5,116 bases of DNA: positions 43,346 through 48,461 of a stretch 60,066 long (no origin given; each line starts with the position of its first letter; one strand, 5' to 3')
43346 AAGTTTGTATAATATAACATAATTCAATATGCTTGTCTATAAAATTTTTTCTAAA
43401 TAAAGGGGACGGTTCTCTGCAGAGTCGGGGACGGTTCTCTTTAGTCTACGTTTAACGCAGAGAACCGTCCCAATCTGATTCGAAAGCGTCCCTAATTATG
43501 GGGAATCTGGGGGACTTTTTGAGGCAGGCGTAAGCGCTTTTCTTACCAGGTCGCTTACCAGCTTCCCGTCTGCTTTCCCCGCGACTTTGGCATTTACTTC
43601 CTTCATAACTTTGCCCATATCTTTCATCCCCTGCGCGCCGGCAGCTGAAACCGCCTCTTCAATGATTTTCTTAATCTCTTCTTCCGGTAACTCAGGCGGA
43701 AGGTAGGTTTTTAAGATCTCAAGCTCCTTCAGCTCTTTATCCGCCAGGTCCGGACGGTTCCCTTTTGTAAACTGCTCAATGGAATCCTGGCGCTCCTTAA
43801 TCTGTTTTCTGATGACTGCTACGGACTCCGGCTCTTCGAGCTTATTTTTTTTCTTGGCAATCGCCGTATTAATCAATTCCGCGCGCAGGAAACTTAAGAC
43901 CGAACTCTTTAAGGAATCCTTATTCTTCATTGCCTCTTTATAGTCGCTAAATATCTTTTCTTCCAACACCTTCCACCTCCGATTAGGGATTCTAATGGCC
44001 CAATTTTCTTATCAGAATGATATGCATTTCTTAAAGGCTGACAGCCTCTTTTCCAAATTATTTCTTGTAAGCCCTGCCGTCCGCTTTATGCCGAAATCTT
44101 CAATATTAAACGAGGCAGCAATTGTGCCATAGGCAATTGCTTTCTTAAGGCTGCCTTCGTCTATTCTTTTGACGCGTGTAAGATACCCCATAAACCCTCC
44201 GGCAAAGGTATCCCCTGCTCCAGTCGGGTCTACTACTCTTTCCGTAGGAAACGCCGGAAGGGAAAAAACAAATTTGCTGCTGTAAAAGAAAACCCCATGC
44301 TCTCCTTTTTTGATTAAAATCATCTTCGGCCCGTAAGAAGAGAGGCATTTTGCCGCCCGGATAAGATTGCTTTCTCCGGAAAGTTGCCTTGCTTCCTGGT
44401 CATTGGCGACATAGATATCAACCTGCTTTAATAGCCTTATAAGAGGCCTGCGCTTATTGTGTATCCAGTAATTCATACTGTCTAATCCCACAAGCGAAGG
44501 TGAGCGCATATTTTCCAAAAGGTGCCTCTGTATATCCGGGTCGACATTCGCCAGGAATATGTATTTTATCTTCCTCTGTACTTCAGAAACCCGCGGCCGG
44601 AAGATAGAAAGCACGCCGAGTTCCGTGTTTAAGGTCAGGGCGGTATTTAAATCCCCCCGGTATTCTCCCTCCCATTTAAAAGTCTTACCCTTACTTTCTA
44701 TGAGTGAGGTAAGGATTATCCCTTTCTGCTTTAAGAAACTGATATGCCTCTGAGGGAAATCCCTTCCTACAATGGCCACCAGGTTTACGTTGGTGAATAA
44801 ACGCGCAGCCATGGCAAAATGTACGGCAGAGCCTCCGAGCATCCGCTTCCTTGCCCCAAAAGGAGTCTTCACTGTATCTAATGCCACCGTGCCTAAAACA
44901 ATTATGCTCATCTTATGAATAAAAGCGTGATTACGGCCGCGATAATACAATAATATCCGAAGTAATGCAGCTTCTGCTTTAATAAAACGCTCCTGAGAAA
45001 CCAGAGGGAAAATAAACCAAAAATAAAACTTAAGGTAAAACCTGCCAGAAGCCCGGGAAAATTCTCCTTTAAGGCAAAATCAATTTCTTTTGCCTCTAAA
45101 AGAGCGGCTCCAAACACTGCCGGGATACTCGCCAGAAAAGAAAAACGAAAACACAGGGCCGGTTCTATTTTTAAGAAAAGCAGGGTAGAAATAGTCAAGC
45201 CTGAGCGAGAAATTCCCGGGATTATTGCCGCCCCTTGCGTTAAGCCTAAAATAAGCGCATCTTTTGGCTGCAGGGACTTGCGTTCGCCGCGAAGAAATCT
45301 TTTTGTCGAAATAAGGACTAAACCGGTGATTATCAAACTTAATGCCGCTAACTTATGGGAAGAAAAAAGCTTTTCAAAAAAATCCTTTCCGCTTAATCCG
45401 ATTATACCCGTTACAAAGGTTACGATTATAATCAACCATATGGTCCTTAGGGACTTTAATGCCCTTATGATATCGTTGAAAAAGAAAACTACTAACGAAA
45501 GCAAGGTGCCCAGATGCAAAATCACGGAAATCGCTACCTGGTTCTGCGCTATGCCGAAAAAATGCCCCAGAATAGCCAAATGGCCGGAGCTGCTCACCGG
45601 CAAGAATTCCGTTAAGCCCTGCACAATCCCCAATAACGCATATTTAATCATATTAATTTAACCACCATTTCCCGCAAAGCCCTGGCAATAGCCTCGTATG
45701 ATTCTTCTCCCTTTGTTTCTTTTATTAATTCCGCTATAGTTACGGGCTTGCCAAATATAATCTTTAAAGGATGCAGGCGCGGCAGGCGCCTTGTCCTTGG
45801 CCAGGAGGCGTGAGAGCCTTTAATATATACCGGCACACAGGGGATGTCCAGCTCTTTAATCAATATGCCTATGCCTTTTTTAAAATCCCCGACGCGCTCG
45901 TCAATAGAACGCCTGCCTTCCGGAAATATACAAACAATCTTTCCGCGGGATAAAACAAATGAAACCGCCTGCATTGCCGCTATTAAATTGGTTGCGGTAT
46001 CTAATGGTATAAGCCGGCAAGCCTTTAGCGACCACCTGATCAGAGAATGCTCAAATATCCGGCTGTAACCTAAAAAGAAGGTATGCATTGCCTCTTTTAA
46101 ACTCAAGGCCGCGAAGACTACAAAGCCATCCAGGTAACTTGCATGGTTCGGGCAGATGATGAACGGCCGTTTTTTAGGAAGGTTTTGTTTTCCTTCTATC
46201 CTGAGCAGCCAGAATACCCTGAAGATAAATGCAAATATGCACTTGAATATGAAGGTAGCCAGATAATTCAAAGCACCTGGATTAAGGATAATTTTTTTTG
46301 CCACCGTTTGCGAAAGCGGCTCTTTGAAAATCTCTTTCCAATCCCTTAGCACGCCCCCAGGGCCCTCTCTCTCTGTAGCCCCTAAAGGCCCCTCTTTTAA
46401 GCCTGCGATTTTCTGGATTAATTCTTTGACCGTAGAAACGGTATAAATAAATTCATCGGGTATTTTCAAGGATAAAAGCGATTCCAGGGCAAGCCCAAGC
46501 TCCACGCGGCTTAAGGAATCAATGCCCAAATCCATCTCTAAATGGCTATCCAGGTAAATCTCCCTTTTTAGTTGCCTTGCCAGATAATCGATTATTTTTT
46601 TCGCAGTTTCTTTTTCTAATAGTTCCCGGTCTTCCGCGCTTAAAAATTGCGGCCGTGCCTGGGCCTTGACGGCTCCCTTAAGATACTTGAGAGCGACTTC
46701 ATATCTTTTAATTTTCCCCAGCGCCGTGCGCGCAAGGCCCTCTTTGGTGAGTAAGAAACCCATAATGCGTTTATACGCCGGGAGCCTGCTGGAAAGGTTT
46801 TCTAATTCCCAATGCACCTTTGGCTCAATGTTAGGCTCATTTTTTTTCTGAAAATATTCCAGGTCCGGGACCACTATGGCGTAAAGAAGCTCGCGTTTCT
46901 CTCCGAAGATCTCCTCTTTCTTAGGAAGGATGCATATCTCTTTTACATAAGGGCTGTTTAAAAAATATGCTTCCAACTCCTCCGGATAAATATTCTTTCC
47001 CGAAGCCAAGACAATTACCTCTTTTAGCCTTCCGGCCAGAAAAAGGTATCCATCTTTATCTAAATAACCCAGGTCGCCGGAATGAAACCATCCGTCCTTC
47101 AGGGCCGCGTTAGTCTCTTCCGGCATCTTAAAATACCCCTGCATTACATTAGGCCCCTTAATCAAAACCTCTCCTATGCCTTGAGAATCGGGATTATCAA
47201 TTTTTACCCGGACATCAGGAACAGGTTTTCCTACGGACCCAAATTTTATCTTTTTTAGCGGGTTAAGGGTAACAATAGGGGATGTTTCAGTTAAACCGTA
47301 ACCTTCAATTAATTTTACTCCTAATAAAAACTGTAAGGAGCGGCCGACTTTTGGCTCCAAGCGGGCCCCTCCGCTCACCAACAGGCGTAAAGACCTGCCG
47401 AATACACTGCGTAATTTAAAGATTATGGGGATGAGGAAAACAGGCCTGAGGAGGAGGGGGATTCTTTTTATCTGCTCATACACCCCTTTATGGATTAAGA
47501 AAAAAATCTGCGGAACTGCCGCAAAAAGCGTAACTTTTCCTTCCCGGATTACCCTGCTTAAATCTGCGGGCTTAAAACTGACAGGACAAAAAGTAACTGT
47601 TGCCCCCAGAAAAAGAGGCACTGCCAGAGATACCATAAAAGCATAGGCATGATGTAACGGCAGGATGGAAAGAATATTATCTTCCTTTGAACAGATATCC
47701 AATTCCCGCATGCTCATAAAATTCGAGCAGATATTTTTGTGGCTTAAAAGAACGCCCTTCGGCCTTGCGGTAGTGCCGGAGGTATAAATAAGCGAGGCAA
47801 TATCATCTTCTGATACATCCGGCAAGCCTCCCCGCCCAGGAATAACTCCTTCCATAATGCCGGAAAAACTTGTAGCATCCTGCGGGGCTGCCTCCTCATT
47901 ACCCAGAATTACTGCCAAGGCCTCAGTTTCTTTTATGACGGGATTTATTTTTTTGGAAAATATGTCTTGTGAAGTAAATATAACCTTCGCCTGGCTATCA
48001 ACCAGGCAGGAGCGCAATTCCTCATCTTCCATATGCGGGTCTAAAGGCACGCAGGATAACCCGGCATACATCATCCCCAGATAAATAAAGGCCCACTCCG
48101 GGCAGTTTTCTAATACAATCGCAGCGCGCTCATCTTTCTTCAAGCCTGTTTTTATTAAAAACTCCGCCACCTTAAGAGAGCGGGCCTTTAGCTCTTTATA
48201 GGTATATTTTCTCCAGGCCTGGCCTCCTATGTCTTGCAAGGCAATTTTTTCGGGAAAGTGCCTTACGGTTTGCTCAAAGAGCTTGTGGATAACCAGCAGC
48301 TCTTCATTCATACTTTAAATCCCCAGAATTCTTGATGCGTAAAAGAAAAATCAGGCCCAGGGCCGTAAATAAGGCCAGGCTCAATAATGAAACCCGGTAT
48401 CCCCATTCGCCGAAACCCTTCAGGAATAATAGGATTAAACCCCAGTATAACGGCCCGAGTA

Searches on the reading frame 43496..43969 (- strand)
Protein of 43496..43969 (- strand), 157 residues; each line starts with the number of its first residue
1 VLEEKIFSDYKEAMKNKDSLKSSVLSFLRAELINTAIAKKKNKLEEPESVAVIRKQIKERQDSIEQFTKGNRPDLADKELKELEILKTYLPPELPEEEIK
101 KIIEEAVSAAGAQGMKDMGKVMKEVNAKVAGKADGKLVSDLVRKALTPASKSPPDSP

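Call 11: search_protein_families(library=pfam, proteins=[window:43496-43969:-], max_evalue=0.00001)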
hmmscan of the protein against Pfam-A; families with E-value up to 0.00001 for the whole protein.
window:43496-43969:- (157 aa): 1 family
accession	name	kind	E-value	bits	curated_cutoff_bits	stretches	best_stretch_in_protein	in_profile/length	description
PF09424.15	YqeY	-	7.8e-48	162.6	27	1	4-146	2-143/143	Yqey-like protein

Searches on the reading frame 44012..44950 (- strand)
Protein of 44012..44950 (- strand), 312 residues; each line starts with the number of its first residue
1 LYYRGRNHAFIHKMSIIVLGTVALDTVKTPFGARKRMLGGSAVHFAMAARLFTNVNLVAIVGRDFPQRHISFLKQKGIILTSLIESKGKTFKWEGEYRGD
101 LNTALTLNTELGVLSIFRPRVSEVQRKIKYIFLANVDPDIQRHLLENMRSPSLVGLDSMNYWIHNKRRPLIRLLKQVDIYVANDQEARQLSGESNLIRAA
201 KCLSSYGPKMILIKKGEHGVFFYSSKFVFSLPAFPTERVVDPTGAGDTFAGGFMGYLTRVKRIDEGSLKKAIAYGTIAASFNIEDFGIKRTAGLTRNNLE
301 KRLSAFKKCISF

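Call 11: search_protein_families(library=pfam, proteins=[window:44012-44950:-], max_evalue=0.00001)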
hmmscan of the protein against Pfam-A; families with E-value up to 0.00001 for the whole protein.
window:44012-44950:- (312 aa): 2 families
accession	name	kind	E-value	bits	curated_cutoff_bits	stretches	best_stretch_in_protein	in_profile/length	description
PF00294.29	PfkB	-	3e-26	92.9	25.8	1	35-287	33-294/302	pfkB family carbohydrate kinase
PF08543.17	Phos_pyr_kin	-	3.6e-06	27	27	0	172-280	115-233/246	Phosphomethylpyrimidine kinase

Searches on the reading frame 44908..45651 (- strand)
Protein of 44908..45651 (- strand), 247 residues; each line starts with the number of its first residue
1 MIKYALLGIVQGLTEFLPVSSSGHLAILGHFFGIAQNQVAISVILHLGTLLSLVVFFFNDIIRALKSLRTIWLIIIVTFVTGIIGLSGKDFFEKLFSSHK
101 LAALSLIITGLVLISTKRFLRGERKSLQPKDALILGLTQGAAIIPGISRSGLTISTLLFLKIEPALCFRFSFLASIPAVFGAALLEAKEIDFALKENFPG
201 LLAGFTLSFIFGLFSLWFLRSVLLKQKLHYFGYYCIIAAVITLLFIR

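Call 11: search_protein_families(library=pfam, proteins=[window:44908-45651:-], max_evalue=0.00001)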
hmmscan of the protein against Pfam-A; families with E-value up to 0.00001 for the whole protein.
window:44908-45651:- (247 aa): 1 family
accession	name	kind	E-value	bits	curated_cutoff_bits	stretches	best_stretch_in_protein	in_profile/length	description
PF02673.24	BacA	-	5e-65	220.2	33.4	1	5-241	2-257/257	Bacitracin resistance protein BacA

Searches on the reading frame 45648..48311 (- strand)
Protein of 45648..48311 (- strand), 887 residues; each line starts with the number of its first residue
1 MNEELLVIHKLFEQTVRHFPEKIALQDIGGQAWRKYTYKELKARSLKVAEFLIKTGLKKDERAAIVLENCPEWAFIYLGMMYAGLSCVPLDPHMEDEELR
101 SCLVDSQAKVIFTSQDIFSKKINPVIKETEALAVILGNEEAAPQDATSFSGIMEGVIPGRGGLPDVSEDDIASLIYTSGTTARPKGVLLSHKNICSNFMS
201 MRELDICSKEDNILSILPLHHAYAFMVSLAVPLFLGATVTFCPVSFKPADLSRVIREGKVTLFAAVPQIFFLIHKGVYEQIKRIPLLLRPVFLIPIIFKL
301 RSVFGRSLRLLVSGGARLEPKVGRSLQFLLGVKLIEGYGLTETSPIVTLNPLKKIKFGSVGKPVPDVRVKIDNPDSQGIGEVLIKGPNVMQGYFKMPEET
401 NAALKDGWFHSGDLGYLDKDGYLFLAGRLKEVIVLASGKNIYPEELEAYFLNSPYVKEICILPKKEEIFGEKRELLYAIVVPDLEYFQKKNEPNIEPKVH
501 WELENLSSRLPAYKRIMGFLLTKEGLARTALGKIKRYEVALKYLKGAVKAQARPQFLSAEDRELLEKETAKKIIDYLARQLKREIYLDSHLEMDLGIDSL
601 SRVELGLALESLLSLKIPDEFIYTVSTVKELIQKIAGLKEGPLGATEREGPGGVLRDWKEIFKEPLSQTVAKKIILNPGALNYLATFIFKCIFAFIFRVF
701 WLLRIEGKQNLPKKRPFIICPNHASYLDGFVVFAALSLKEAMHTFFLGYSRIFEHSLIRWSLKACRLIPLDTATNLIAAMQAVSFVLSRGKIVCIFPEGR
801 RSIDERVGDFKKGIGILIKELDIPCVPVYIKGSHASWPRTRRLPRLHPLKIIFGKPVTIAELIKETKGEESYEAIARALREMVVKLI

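Call 11: search_protein_families(library=pfam, proteins=[window:45648-48311:-], max_evalue=0.00001)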
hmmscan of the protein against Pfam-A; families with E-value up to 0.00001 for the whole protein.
window:45648-48311:- (887 aa): 3 families
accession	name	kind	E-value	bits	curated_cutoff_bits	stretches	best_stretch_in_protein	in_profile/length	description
PF00501.34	AMP-binding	-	1.6e-85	287.7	29.9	1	12-394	1-384/384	AMP-binding enzyme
PF01553.26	Acyltransferase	-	2.8e-25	89.1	23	1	704-831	3-132/132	Acyltransferase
PF00550.31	PP-binding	-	4.5e-09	36.9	20.8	1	572-633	2-65/67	Phosphopantetheine attachment site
